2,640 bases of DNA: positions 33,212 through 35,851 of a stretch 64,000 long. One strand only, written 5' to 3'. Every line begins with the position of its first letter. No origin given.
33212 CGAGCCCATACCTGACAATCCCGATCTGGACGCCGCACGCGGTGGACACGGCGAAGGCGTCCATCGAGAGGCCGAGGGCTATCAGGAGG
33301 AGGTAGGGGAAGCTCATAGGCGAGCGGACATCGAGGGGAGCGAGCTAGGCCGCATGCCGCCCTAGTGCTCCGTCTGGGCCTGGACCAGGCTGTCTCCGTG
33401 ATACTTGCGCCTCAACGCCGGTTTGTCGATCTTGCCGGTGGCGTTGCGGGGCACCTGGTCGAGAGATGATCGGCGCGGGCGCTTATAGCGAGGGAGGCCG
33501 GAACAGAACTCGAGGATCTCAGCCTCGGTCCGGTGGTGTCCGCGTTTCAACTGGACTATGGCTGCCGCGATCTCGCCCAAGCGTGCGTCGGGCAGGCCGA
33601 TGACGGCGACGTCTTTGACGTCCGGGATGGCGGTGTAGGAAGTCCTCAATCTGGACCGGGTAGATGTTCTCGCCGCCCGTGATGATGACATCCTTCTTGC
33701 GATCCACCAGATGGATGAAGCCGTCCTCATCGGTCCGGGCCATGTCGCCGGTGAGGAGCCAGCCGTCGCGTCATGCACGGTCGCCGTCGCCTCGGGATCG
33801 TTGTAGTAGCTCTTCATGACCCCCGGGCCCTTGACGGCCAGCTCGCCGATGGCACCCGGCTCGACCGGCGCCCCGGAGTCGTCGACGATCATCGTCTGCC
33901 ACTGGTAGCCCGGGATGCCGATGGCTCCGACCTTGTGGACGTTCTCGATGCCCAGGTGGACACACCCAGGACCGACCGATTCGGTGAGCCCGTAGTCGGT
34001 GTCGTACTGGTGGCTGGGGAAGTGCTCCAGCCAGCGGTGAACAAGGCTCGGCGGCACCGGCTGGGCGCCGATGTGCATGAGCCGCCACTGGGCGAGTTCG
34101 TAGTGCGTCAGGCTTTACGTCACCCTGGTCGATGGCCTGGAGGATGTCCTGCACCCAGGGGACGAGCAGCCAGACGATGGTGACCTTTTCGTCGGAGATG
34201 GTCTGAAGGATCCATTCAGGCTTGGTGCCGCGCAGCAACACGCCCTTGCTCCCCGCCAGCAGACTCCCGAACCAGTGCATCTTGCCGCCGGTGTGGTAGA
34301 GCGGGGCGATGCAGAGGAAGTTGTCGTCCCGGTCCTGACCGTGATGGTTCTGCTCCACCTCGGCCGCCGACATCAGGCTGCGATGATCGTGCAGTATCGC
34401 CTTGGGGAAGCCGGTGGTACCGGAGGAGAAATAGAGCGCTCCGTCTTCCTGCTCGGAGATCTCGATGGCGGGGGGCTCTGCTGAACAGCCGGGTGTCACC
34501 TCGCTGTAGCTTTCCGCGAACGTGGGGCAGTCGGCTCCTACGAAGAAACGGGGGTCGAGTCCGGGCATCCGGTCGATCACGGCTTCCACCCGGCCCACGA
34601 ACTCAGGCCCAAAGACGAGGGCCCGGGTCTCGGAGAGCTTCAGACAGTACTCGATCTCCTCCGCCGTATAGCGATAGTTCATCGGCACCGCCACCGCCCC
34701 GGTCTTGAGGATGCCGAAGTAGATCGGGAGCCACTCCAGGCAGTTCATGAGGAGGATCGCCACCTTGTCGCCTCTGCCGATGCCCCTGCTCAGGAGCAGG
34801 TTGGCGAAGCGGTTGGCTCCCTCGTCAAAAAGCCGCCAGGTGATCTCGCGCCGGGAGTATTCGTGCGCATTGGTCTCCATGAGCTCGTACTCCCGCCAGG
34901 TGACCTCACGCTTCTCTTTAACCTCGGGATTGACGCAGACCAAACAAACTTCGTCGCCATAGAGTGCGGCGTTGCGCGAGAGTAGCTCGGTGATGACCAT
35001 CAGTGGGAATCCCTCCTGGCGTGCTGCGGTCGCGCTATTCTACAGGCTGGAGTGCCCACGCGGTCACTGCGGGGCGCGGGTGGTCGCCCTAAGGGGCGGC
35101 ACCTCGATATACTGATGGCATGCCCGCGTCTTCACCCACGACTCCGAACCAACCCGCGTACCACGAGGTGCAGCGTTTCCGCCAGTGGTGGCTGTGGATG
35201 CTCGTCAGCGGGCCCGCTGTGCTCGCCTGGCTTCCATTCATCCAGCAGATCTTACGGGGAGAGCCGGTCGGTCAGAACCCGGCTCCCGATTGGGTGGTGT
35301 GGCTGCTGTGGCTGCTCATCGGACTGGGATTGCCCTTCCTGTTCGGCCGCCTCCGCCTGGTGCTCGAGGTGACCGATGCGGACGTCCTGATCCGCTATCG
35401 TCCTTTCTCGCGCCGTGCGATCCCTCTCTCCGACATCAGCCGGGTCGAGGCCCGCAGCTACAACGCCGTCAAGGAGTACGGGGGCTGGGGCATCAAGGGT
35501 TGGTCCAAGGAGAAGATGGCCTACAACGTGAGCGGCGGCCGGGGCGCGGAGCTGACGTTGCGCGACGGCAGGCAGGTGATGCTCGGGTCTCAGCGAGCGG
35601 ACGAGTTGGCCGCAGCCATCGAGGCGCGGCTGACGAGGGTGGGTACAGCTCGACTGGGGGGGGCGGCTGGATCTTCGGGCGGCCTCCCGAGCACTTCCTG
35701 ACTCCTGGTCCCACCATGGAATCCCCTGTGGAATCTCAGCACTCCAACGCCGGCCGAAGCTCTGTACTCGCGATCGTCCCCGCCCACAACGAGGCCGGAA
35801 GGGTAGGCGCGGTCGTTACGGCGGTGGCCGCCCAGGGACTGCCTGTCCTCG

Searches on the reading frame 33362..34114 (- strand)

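Call 8: search_protein_families(library=pfam, proteins=[window:33362-34114:-], max_evalue=0.001)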
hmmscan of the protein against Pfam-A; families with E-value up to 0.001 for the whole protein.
window:33362-34114:- (250 aa): 2 families
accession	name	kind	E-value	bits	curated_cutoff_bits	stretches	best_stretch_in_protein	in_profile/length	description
PF00501.34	AMP-binding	-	6.7e-18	65.1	29.9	1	6-104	284-384/384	AMP-binding enzyme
PF13193.12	AMP-binding_C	-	5.1e-10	40.6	24.5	1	160-228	6-76/76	AMP-binding enzyme C-terminal domain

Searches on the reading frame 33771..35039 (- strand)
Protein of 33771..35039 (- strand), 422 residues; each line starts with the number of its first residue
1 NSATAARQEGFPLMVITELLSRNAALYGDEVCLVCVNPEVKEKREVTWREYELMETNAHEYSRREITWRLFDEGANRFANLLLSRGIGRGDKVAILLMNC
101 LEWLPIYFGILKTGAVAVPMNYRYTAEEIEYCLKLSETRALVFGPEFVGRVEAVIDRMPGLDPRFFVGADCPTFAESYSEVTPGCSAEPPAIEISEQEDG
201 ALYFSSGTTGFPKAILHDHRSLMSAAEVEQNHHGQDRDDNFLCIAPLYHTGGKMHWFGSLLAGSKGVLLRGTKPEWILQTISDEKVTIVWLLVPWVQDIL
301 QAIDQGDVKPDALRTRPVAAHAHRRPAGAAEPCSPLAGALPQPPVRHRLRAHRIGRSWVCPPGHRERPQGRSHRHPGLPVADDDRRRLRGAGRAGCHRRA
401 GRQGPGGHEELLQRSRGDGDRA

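Call 73: search_protein_families(library=pfam, proteins=[window:33771-35039:-], max_evalue=0.0001)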
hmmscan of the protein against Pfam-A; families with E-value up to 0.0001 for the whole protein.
window:33771-35039:- (422 aa): 1 family
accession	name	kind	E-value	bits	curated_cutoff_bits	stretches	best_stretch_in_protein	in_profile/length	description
PF00501.34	AMP-binding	-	1.1e-48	166.4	29.9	1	56-306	11-277/384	AMP-binding enzyme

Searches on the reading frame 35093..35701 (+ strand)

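Call 72: search_protein_families(library=pfam, proteins=[window:35093-35701:+], max_evalue=0.0001)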
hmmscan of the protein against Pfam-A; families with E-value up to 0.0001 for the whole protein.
window:35093-35701:+ (202 aa): 1 family
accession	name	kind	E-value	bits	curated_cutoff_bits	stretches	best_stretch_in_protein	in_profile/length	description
PF19638.4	DUF6141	-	7.2e-08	32.9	27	1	23-178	10-159/164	Family of unknown function (DUF6141)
